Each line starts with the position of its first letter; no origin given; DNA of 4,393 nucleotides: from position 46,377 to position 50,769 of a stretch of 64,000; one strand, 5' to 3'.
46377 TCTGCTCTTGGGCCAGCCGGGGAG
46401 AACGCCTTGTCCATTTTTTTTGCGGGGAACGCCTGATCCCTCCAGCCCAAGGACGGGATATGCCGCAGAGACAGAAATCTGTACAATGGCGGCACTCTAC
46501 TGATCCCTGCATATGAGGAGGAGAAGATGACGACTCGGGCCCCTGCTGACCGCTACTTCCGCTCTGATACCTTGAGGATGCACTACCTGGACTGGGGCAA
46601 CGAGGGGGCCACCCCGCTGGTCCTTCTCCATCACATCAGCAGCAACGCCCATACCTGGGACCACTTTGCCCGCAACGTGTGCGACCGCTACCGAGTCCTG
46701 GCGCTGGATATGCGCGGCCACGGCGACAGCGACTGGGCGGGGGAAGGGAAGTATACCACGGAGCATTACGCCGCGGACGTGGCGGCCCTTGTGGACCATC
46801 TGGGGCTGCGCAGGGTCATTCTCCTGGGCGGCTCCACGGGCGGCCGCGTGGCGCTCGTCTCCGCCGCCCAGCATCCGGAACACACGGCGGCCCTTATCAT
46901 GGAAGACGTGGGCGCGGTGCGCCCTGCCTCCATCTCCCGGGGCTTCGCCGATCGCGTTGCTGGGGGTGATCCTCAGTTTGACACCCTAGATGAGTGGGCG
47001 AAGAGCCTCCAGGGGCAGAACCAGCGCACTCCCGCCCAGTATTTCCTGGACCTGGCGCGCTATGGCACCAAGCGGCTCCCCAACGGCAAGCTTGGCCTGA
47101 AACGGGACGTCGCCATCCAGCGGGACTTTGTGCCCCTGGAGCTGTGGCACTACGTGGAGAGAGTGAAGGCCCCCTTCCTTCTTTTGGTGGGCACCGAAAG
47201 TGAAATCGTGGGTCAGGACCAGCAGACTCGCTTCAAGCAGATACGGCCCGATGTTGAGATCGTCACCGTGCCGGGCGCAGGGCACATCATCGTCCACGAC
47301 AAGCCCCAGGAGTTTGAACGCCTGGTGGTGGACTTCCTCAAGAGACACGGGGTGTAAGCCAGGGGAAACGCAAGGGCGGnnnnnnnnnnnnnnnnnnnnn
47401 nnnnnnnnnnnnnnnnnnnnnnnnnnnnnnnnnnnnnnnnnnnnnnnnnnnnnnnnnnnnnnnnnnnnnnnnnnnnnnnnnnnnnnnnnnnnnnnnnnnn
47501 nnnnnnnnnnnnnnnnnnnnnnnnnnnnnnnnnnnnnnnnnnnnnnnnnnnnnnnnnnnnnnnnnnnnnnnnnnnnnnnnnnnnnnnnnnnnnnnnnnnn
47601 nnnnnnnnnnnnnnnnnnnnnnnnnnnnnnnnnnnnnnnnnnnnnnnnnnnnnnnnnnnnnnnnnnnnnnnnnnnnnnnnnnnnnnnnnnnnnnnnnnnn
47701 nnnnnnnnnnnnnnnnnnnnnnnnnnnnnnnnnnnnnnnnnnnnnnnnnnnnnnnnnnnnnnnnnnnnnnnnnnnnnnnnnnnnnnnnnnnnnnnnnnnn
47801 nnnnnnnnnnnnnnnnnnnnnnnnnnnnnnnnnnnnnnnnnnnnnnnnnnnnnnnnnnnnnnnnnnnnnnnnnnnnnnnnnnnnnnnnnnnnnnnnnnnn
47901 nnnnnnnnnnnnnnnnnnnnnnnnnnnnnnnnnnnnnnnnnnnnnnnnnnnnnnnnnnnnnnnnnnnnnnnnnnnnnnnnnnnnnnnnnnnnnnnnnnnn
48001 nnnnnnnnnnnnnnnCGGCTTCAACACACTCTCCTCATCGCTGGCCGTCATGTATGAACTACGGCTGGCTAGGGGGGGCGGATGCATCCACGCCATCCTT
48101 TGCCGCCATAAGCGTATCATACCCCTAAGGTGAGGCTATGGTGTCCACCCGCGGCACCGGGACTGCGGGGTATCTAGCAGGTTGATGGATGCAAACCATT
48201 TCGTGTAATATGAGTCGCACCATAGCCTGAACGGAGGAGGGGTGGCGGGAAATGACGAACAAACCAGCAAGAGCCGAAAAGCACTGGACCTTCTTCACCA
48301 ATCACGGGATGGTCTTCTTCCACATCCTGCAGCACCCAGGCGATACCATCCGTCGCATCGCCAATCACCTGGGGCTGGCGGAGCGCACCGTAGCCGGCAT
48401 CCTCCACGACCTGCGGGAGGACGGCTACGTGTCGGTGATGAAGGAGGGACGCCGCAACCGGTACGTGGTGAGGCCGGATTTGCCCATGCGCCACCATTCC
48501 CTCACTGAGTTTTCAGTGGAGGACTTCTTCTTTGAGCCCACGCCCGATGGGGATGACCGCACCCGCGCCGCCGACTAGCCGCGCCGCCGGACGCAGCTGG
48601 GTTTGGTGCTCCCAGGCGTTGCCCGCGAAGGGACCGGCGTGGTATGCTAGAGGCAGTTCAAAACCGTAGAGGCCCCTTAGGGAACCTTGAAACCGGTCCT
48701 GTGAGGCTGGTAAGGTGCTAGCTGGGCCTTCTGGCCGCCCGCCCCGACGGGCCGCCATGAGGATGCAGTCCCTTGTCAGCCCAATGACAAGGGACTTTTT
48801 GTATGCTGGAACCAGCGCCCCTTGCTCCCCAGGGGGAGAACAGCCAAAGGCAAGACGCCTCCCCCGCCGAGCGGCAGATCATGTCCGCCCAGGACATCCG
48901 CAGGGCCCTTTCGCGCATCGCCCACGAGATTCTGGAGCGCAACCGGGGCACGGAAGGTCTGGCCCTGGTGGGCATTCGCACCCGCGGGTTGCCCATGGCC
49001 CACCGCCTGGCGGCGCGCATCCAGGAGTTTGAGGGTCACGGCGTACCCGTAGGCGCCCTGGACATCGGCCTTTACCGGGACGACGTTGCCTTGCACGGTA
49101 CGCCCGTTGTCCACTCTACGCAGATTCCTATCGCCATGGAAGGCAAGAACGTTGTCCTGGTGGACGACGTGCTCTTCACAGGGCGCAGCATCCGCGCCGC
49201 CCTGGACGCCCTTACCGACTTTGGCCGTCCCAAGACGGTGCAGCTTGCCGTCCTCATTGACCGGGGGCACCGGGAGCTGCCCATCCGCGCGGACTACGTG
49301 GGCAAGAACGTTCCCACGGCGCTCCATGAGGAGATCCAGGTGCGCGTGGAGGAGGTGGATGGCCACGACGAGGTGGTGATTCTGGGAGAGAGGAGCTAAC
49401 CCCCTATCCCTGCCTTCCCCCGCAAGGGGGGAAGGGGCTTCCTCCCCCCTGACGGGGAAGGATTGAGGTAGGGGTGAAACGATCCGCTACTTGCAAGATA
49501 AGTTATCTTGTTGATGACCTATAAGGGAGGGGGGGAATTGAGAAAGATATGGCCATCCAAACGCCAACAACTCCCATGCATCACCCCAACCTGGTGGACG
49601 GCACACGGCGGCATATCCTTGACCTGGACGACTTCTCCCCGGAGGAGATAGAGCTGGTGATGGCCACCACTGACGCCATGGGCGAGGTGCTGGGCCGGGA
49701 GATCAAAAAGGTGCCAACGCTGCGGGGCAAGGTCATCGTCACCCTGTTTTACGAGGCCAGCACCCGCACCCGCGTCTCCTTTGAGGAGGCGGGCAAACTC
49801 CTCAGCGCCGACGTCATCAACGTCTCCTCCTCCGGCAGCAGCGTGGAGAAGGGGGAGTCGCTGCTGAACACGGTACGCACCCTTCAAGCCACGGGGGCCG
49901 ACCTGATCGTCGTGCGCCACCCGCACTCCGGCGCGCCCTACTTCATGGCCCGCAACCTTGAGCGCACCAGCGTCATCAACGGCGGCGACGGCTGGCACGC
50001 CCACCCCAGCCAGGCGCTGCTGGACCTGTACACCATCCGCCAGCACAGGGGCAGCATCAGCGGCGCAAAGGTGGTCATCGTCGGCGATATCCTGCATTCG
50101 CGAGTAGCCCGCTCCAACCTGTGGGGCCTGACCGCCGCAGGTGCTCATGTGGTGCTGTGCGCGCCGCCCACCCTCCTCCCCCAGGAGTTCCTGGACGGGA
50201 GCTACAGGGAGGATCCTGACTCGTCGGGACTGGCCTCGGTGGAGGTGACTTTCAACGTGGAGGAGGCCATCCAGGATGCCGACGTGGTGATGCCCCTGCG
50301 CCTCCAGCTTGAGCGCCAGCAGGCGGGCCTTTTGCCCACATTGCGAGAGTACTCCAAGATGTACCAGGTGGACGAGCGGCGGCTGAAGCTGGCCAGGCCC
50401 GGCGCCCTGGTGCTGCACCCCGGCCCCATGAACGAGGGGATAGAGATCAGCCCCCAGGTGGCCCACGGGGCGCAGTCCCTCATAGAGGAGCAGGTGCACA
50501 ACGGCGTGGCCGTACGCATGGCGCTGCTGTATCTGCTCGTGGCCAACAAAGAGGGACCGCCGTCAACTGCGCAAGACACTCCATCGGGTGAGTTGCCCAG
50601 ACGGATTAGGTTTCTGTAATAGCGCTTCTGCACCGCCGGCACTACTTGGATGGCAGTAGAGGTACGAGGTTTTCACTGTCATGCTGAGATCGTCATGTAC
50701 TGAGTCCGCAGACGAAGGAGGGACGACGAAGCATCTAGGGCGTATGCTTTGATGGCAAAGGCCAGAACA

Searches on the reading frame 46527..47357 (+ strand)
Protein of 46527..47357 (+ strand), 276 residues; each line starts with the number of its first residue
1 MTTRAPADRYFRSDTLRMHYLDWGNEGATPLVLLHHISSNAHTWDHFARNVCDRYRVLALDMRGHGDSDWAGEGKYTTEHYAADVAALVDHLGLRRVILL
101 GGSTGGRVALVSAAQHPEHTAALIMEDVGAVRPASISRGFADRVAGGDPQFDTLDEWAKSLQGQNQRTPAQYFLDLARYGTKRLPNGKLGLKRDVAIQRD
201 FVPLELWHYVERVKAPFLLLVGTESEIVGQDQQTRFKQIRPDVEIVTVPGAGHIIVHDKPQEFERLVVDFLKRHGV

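Call 64: search_protein_families(library=pfam, proteins=[window:46527-47357:+], max_evalue=0.000001)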
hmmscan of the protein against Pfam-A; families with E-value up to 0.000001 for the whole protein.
window:46527-47357:+ (276 aa): 3 families
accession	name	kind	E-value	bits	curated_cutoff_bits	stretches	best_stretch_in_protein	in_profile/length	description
PF00561.26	Abhydrolase_1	-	3.5e-27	96.1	25.8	1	30-260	2-245/245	alpha/beta hydrolase fold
PF12697.13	Abhydrolase_6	-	4.2e-19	70.5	26.3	1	32-264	2-215/217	Alpha/beta hydrolase family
PF12146.15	Hydrolase_4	-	2.9e-15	56.6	27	1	31-125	7-106/239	Serine aminopeptidase, S33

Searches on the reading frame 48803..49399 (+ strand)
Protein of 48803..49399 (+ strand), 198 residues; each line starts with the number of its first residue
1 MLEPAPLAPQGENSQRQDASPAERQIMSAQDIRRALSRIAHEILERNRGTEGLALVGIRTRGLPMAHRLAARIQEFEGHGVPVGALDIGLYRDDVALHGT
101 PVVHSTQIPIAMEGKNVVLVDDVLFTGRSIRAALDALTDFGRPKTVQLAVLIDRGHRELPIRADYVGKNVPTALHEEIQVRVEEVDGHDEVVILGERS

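Call 64: search_protein_families(library=pfam, proteins=[window:48803-49399:+], max_evalue=0.000001)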
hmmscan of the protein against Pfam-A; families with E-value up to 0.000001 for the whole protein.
window:48803-49399:+ (198 aa): 1 family
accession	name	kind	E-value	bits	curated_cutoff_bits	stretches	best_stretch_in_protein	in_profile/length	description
PF00156.33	Pribosyltran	-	1.8e-22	79.8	26.3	1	28-171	7-144/158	Phosphoribosyl transferase domain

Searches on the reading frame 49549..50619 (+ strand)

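Call 64: search_protein_families(library=pfam, proteins=[window:49549-50619:+], max_evalue=0.000001)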
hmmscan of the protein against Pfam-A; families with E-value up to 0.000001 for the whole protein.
window:49549-50619:+ (356 aa): 2 families
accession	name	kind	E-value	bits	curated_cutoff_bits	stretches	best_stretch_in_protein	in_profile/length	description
PF02729.26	OTCace_N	-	1.2e-40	139.4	29.9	1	21-165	1-148/148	Aspartate/ornithine carbamoyltransferase, carbamoyl-P binding domain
PF00185.30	OTCace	-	4.8e-29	101.9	29.4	1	172-330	2-157/157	Aspartate/ornithine carbamoyltransferase, Asp/Orn binding domain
